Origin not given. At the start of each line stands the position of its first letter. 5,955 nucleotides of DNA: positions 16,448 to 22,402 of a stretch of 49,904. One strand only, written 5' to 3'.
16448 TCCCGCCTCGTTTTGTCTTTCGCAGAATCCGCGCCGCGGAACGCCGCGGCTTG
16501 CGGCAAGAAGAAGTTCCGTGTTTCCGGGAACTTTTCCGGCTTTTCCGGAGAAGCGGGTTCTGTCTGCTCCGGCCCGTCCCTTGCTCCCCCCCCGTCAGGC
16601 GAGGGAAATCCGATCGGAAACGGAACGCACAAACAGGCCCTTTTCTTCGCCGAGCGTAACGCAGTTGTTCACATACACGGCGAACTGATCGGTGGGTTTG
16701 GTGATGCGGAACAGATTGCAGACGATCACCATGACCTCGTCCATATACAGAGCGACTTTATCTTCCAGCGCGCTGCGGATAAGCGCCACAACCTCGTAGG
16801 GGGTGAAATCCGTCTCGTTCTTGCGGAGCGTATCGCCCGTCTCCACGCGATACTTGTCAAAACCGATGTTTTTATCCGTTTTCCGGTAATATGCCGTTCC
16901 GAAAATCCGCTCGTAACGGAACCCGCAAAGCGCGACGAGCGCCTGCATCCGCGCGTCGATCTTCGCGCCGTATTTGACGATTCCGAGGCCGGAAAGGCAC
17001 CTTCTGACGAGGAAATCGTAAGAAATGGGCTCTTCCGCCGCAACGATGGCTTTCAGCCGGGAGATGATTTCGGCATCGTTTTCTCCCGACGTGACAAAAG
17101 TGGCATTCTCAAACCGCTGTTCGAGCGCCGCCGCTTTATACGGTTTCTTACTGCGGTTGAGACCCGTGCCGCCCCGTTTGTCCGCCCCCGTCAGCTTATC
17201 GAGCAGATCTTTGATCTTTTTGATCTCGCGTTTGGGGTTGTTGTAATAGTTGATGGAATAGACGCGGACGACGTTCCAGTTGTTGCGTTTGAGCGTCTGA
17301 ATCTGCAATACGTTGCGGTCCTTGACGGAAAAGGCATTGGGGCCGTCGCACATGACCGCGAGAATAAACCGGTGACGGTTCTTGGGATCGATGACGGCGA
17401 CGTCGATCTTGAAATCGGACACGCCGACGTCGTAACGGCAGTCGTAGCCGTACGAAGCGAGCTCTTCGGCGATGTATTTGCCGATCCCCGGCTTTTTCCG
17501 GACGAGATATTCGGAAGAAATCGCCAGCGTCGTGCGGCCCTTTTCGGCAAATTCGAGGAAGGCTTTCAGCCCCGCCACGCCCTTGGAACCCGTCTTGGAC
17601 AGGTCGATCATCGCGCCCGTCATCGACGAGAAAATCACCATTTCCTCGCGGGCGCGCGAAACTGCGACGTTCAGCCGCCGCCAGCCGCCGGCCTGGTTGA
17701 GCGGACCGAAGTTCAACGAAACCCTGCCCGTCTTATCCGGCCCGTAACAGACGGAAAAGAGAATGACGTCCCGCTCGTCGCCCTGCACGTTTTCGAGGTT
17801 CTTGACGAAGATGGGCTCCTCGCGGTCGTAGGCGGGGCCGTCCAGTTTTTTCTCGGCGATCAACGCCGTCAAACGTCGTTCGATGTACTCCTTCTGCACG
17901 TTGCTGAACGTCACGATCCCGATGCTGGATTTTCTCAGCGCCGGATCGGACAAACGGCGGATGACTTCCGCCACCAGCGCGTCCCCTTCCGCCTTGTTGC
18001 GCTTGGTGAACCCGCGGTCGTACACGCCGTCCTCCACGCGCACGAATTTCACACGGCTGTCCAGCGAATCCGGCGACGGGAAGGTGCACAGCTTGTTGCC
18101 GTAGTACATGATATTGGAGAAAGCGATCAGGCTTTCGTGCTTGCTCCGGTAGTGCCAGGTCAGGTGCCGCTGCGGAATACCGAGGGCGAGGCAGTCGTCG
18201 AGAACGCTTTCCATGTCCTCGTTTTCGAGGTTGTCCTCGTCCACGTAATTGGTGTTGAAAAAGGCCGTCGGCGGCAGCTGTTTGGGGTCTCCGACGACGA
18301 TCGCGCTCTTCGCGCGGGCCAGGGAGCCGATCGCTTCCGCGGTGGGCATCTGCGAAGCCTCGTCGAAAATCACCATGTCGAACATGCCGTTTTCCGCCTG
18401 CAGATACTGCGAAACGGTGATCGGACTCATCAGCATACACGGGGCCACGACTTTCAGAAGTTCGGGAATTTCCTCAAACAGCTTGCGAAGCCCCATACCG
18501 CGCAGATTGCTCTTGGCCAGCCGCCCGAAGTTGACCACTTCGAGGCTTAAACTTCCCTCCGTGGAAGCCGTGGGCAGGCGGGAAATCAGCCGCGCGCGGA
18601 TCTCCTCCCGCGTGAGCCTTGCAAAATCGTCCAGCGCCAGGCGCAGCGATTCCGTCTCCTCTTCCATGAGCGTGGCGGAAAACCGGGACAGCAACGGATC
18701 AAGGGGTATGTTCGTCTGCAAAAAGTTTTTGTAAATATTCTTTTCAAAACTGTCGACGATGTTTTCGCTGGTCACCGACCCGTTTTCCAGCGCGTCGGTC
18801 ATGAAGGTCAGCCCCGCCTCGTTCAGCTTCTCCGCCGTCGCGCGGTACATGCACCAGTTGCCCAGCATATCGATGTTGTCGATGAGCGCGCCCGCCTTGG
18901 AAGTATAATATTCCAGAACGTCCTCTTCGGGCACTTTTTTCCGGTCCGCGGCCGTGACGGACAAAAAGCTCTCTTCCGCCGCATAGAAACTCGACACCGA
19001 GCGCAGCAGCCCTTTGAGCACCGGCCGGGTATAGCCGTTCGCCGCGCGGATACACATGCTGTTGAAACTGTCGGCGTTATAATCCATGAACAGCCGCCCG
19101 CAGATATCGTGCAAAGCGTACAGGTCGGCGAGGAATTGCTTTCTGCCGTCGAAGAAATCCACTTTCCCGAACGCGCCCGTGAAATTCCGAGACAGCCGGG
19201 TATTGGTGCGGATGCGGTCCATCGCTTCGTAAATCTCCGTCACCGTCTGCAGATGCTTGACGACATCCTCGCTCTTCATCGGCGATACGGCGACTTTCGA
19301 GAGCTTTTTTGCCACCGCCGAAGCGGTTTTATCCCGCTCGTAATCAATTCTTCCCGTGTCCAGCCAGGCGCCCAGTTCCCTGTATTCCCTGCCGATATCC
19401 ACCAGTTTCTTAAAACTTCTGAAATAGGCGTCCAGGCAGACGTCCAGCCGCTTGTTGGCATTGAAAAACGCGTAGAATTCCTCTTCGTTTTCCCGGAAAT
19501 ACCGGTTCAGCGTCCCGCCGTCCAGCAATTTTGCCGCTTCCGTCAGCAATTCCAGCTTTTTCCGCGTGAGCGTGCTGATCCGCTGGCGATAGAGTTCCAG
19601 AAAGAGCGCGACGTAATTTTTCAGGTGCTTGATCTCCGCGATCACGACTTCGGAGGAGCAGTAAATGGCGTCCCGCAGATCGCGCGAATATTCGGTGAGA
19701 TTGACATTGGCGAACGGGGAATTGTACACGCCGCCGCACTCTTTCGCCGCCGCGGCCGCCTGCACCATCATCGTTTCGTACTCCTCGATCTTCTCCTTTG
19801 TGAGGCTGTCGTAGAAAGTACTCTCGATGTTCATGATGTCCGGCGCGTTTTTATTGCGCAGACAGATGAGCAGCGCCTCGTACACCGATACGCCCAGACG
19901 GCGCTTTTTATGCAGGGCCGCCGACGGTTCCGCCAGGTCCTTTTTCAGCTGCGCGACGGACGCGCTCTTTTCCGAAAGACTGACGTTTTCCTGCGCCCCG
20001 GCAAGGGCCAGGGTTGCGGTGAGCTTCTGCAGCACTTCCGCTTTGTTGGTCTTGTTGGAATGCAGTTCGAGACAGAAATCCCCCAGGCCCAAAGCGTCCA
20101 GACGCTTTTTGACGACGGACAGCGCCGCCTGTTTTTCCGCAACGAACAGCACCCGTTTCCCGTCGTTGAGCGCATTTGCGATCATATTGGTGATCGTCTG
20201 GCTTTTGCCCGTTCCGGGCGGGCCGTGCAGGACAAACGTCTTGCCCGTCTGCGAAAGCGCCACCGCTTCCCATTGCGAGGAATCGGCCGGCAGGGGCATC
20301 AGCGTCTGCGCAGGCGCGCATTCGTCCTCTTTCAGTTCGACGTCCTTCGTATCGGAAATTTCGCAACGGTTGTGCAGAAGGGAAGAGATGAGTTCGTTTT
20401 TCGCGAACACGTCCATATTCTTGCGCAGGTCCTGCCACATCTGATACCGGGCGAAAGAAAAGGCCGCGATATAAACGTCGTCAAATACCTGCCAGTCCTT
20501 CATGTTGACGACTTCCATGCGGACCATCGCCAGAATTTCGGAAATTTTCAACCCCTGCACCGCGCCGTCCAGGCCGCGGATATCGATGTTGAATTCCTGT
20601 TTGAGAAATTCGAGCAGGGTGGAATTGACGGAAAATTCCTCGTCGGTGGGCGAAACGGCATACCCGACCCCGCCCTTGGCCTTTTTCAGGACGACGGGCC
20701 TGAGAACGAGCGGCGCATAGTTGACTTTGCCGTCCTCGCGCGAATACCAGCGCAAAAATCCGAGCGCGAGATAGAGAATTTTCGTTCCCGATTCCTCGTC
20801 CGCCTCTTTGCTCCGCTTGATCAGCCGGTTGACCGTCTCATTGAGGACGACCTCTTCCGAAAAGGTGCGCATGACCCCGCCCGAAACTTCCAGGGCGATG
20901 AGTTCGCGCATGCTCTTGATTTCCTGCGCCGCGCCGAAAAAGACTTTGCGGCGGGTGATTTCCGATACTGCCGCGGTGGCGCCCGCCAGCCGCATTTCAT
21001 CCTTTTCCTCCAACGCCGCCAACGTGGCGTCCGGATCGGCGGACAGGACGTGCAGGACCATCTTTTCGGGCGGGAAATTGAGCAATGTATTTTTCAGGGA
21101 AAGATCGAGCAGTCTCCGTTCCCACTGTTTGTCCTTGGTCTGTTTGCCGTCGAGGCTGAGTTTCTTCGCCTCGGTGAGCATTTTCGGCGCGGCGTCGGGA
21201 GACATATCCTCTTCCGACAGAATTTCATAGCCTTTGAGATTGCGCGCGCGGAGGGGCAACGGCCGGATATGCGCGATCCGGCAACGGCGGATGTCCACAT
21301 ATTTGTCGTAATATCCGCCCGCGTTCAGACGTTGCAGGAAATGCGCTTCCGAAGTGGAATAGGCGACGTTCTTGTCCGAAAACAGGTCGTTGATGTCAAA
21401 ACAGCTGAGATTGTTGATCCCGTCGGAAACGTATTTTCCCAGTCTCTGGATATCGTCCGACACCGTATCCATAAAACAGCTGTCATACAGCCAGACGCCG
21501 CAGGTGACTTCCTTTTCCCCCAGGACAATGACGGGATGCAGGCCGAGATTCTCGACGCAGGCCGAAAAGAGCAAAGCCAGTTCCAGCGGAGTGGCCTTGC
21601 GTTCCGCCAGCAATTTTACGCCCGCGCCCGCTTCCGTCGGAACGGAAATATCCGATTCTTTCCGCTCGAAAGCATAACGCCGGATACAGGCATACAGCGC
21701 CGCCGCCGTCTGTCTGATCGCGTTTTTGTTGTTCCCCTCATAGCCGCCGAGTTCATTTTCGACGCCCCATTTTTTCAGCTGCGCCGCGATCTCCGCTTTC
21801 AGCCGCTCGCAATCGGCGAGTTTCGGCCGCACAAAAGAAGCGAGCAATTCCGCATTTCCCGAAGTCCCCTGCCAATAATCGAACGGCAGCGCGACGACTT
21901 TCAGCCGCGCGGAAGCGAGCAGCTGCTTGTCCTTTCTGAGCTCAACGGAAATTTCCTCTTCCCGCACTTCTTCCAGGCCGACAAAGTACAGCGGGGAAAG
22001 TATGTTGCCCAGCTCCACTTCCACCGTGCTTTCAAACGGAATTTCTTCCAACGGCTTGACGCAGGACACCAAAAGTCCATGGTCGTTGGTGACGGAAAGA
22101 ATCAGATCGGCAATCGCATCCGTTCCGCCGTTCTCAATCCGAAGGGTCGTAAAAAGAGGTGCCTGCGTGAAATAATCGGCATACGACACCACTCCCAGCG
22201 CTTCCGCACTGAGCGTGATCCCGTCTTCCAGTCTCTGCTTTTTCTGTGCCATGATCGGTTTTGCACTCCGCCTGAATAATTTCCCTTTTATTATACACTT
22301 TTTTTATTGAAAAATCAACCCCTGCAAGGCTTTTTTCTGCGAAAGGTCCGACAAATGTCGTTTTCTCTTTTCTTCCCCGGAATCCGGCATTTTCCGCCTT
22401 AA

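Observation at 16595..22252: Orphan 1885-aa DUF4011-like / Upf1-type SF1 helicase / REase-like / DUF3320-like fusion protein: candidate single-gene nucleic-acid surveillance (defence?) system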

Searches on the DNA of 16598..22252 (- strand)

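Call 62: search_dna_similar(query=L085:7665-13556:+, collection=ecoli_genomes, mode=near, max_rows=8)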
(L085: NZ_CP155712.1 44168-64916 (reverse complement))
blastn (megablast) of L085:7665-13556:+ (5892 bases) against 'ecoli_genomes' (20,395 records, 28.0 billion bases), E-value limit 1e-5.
No match.

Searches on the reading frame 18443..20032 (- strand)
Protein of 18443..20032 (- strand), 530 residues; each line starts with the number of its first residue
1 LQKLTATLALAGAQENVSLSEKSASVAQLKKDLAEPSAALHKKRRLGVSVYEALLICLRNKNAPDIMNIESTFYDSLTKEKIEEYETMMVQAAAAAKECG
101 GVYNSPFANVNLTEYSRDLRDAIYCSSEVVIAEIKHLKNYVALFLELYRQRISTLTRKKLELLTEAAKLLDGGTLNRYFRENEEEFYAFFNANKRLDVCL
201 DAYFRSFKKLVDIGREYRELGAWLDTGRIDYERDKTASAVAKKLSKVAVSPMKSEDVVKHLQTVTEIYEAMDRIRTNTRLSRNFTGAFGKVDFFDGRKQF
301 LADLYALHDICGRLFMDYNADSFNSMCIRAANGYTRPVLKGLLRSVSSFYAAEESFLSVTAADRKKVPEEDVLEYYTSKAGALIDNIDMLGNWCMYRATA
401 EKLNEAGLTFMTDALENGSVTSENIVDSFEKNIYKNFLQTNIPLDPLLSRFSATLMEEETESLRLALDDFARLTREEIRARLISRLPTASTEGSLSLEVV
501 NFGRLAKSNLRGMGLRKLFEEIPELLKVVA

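Call 40: search_protein_families(library=pfam, proteins=[window:18443-20032:-], max_evalue=10)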
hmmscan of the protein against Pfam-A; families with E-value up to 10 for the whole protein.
window:18443-20032:- (530 aa): 0 families

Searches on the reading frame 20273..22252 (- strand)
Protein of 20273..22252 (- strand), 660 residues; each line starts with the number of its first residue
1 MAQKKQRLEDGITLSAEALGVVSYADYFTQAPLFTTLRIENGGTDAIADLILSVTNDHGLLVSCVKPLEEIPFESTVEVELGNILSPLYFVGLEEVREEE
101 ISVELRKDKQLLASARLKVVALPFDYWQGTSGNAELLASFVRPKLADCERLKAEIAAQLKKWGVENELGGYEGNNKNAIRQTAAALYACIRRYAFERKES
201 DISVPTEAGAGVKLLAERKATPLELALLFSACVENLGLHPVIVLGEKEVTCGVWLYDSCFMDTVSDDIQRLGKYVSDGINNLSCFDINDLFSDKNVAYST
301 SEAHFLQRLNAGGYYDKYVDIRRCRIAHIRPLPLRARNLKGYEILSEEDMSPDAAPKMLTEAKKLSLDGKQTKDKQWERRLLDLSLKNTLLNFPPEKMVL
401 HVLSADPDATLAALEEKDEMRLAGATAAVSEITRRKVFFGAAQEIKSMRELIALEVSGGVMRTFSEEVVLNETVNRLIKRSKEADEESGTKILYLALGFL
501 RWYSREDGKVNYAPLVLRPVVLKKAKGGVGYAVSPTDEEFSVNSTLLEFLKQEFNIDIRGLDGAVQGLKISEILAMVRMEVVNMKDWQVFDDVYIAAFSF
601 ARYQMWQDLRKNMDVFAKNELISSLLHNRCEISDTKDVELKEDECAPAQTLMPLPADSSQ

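Call 52: predict_structure(alignment_id=A1)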
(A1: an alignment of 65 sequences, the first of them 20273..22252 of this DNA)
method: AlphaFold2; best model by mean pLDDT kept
length: 660 residues; sequences in the alignment: 65
mean_pLDDT: 80.6   pTM: 0.52
mean pLDDT of the five models: 80.6, 79.3, 75.8, 72.0, 66.8
residues with pLDDT >= 90: 241; 70-90: 283; 50-70: 75; < 50: 61
segments of 3 or more residues with pLDDT < 50: 1-4, 355-379, 381-386, 633-641, 649-660
pLDDT, mean of each block of 10 residues (from residue 1): 54 89 90 90 87 92 91 88 89 90 92 93 91 90 87 93 83 89 94 90 84 82 94 94 93 86 87 82 93 84 92 91 89 76 67 45 34 46 53 82 90 91 89 85 85 87 90 89 73 89 78 91 83 89 82 78 78 88 85 85 56 62 54 44 51 39
secondary structure, 60 per line:
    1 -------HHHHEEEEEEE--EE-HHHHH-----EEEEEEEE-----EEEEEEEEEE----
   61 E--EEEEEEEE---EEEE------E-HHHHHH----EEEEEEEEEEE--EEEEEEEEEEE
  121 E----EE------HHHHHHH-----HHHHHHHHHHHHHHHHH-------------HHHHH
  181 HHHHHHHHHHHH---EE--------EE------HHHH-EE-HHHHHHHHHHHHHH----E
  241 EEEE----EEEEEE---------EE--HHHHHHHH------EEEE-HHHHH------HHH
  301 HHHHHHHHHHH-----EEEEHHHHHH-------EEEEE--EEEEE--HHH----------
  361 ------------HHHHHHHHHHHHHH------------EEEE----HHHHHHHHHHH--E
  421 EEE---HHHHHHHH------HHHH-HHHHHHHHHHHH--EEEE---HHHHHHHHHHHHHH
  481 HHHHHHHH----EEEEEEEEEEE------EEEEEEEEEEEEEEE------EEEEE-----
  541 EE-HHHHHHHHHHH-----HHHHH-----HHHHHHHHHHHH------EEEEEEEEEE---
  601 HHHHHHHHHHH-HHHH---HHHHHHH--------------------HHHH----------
elements in order: H8-11 E12-18 H24-28 E34-41 E47-56 E64-71 E75-78 H87-92 E97-107 E110-121 H134-140 H146-162 H176-192 H214-217 H222-235 E240-244 E249-254 H268-275 E282-285 H287-291 H298-311 E317-320 H321-326 E334-338 E341-345 H373-386 E399-402 H407-417 E420-423 H427-434 H441-444 H446-457 E460-463 H467-488 E493-503 E510-524 E531-535 H544-554 H560-564 H570-581 E588-597 H601-611 H613-616 H620-626 H647-650

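Call 55: fold_search(model_id=the predicted structure, library=pdb)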
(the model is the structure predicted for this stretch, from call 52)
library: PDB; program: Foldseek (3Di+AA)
matches with E <= 10: 1579; with E <= 0.001: 8
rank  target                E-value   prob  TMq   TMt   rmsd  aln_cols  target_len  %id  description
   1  6qud                  1.4e-04  1.00  0.14  0.11  14.8       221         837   10  2-deoxy-galactose reaction intermediate of a Truncated beta-galactosidase III from Bifidobacterium bifidum (released 2020-03-18)
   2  6quc_A                2.5e-04  1.00  0.14  0.11  14.7       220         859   10  Truncated beta-galactosidase III from Bifidobacterium bifidum (released 2020-03-18)
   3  6qub_A                2.9e-04  1.00  0.14  0.11  15.5       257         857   11  Truncated beta-galactosidase III from Bifidobacterium bifidum in complex with galactose (released 2020-03-18)
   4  8csw                  5.1e-04  1.00  0.13  0.14   3.0       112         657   13  Local refinement of protein 4.2 in Class 2 of erythrocyte ankyrin-1 complex (released 2022-07-20)
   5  4ziu                  5.1e-04  0.99  0.13  0.13  18.8       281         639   14  Crystal structure of native alpha-2-macroglobulin from Escherichia coli spanning the residues from domain MG7 to the C-t (released 2015-06-10)
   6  8cs9_X                5.4e-04  1.00  0.14  0.14   3.0       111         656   13  Composite reconstruction of Class 1 of the erythrocyte ankyrin-1 complex (released 2022-07-20)
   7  5dmy_A                6.3e-04  1.00  0.14  0.11  15.8       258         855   11  Beta-galactosidase - construct 33-930 (released 2016-10-05)
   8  9u62_D                9.8e-04  0.98  0.13  0.09  19.0       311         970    9  AP pathways C3 convertase C3bBbP and C3 complex (released 2026-01-14)
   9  2i07_B                1.0e-03  1.00  0.13  0.10  22.8       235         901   11  Human Complement Component C3b (released 2006-10-24)
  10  7nit_A                1.3e-03  0.99  0.12  0.07  15.8       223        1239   10  X-ray structure of a multidomain BbgIII from Bifidobacterium bifidum (released 2021-12-22)
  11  7tvz_E                1.4e-03  0.63  0.13  0.13  17.8       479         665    9  Cryo-EM structure of human band 3-protein 4.2 complex in diagonal conformation (released 2022-06-08)
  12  5t9a_C                1.4e-03  1.00  0.13  0.11  16.2       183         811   10  Crystal structure of BuGH2Cwt (released 2017-09-13)
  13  5dmy_B                1.5e-03  0.99  0.13  0.11  15.4       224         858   11  Beta-galactosidase - construct 33-930 (released 2016-10-05)
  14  8q2h                  1.6e-03  1.00  0.13  0.08  15.9       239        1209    8  beta-galactosidase from Bacillus circulans (released 2024-10-16)
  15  7nit_C                1.8e-03  1.00  0.14  0.08  14.7       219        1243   11  X-ray structure of a multidomain BbgIII from Bifidobacterium bifidum (released 2021-12-22)
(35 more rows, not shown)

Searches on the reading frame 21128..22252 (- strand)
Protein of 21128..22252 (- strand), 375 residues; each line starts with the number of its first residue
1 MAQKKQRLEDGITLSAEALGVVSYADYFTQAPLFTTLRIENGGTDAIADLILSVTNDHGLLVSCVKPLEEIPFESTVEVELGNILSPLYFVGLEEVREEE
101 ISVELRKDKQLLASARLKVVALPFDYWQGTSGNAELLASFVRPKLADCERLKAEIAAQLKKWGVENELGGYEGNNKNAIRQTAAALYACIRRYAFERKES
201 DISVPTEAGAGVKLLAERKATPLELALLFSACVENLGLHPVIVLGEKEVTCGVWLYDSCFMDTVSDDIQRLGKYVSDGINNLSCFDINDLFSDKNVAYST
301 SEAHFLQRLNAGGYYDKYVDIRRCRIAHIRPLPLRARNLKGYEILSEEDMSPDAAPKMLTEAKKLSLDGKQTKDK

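Call 40: search_protein_families(library=pfam, proteins=[window:21128-22252:-], max_evalue=10)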
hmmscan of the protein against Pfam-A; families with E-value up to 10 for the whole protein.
window:21128-22252:- (375 aa): 0 families

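Call 83: search_solved_structures(query=A4, max_evalue=10, show_alignments=2)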
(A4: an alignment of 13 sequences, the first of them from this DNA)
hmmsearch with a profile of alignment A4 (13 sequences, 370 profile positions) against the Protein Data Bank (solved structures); distinct sequences matched with E-value up to 10: 0.
